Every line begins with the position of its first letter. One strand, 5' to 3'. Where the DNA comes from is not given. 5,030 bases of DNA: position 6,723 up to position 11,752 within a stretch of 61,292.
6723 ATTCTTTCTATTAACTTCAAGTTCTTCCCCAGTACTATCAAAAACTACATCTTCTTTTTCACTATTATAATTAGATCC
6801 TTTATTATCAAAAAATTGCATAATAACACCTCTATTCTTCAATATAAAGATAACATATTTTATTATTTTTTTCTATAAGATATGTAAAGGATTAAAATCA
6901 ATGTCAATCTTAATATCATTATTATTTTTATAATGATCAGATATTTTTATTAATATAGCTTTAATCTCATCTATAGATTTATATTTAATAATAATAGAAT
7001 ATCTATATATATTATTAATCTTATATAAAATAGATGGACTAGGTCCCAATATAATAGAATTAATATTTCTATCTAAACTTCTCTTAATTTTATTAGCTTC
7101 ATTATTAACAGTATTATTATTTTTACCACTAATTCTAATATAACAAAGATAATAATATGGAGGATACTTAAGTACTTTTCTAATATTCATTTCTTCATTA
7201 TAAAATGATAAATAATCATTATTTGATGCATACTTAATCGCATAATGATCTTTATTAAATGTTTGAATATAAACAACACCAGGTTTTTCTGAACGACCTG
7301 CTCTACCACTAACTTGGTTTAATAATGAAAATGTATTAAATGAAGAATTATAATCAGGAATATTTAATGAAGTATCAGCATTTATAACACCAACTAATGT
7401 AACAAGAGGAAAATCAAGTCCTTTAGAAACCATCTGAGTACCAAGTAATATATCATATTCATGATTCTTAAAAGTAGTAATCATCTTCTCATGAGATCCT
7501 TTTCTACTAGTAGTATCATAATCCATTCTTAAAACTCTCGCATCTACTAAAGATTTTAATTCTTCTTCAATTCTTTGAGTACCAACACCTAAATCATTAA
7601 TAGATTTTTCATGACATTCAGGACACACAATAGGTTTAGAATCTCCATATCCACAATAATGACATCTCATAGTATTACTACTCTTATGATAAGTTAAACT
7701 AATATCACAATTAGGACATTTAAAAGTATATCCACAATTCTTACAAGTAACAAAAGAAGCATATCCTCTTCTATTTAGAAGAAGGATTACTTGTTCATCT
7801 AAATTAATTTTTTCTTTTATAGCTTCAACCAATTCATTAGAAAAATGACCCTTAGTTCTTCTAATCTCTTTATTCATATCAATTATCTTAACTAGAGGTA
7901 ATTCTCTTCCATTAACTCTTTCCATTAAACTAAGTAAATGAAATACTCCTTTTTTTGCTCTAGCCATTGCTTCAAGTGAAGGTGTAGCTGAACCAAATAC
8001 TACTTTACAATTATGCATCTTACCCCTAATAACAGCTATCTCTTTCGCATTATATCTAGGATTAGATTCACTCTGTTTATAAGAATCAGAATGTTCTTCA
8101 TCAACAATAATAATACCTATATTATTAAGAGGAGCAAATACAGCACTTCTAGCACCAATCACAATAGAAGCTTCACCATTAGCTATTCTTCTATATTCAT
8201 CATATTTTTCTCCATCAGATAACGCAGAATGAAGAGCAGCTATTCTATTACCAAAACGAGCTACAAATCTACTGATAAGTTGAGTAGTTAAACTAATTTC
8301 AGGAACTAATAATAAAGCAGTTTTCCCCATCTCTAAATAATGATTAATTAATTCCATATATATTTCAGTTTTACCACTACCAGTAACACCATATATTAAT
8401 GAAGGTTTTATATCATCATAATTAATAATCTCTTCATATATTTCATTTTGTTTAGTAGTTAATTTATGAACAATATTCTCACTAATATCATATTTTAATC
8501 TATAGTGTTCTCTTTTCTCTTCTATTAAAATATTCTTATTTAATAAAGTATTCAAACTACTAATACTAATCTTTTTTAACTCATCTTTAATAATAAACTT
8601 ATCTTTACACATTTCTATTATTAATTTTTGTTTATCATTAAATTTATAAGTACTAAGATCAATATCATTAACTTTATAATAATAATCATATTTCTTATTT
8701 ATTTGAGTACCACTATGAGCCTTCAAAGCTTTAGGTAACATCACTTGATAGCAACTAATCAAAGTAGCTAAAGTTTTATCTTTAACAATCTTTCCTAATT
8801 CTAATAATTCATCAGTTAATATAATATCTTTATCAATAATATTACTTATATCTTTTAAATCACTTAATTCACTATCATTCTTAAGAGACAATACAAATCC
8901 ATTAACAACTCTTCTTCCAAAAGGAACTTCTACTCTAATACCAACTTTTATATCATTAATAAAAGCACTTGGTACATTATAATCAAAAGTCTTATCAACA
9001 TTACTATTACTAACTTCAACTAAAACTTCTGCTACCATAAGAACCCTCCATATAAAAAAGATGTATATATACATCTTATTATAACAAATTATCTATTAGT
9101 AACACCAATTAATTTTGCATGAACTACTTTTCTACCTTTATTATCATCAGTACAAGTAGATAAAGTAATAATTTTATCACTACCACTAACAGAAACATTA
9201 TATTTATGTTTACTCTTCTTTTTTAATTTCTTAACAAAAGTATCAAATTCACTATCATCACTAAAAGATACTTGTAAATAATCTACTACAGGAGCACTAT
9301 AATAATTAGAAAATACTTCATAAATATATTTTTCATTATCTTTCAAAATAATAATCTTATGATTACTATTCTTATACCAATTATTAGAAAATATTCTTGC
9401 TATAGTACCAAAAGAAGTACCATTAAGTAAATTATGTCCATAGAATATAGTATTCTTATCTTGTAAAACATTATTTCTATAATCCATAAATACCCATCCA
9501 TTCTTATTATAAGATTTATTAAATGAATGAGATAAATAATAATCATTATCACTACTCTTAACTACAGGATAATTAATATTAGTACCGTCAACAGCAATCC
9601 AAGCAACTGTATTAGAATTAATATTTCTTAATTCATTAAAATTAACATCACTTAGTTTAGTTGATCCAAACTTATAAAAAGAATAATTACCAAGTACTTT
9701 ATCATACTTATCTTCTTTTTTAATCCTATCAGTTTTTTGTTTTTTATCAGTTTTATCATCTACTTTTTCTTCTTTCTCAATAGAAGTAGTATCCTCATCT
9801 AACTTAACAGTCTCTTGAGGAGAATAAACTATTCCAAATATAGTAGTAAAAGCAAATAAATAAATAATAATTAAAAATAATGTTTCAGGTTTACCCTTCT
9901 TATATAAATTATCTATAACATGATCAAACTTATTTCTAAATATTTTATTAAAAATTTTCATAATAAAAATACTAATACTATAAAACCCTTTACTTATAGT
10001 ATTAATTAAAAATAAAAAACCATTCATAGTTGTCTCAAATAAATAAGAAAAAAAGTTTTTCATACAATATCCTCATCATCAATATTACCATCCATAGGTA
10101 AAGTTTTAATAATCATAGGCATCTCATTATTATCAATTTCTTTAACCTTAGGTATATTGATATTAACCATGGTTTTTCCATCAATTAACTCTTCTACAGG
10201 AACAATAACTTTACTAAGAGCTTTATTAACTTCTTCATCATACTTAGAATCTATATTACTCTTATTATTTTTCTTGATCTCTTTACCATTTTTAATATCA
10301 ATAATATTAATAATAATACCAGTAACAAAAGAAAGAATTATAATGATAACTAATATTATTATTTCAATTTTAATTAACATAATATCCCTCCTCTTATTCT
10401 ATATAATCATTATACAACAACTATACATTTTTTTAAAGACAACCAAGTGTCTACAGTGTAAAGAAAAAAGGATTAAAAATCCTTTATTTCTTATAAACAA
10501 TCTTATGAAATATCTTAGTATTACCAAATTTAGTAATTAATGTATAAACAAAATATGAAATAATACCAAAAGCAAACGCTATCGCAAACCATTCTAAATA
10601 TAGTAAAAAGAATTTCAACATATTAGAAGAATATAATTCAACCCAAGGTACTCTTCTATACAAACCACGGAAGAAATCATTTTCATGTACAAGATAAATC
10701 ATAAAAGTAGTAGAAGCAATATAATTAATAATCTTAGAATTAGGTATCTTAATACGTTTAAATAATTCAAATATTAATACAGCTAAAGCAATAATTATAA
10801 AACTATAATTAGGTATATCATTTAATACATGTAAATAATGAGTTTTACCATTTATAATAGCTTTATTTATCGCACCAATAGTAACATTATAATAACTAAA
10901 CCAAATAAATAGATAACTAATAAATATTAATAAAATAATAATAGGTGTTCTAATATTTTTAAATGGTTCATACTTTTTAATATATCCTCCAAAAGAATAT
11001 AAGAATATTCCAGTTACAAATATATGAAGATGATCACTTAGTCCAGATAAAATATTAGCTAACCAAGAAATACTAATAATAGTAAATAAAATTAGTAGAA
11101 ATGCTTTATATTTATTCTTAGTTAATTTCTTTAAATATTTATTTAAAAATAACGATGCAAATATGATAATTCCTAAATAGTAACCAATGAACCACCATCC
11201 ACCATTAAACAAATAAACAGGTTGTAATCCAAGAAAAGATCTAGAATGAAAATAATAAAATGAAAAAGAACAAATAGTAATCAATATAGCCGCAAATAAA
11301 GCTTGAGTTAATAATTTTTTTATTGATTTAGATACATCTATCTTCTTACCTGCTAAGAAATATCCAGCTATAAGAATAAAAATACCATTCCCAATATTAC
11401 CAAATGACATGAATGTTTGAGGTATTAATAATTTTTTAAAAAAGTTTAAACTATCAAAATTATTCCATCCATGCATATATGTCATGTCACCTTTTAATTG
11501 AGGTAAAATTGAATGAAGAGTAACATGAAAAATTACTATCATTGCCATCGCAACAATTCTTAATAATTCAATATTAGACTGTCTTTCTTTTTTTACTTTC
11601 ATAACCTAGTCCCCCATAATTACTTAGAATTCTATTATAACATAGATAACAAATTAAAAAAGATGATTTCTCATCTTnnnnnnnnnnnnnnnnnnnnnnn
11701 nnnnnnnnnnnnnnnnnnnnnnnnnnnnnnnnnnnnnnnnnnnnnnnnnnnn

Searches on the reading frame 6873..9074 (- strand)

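Call 32: search_protein_families(library=pfam, proteins=[window:6873-9074:-], max_evalue=0.001)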
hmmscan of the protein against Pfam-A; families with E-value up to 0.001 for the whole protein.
window:6873-9074:- (733 aa): 7 families
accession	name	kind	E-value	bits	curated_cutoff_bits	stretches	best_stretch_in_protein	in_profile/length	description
PF17764.6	PriA_3primeBD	-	3e-23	81.9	22.7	1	16-114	1-96/96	3'DNA-binding domain (3'BD)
PF18074.6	PriA_C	-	6.2e-20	72.3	26.9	1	639-729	1-95/95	Primosomal protein N C-terminal domain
PF00270.35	DEAD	-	4.5e-17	62.7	26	1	208-369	3-163/167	DEAD/DEAH box helicase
PF04851.21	ResIII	-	3.1e-15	56.9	22.5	1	204-366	3-163/164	Type III restriction enzyme, res subunit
PF18319.7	Zn_ribbon_PriA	-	1.1e-12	48.1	26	1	453-476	1-24/27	PriA DNA helicase Cys-rich region (CRR) domain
PF00271.37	Helicase_C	-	4.1e-11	43.5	23.5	1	501-595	27-109/110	Helicase conserved C-terminal domain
PF13245.12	AAA_19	-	0.00091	19.9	25.1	0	222-326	11-98/134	AAA domain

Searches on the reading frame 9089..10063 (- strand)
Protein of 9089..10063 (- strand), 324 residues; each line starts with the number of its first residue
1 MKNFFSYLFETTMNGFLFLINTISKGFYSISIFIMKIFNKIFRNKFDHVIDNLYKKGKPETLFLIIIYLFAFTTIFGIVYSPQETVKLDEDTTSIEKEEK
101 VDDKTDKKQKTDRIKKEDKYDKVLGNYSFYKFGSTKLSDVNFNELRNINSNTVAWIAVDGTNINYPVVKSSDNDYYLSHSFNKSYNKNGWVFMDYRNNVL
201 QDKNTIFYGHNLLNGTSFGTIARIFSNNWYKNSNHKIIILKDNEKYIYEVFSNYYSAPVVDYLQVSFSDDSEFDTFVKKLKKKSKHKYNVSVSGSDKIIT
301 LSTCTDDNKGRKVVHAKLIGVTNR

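Call 32: search_protein_families(library=pfam, proteins=[window:9089-10063:-], max_evalue=0.001)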
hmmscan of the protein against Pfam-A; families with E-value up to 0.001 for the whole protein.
window:9089-10063:- (324 aa): 1 family
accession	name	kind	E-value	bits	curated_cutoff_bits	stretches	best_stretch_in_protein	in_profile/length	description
PF04203.18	Sortase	-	1.6e-13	50.9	26.6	1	156-318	1-124/125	Sortase domain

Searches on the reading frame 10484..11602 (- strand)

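Call 32: search_protein_families(library=pfam, proteins=[window:10484-11602:-], max_evalue=0.001)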
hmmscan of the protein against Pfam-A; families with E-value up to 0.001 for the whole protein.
window:10484-11602:- (372 aa): 1 family
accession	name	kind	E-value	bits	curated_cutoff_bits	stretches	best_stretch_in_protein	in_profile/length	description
PF01757.29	Acyl_transf_3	-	3.1e-22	79.5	31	1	10-351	3-319/326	Acyltransferase domain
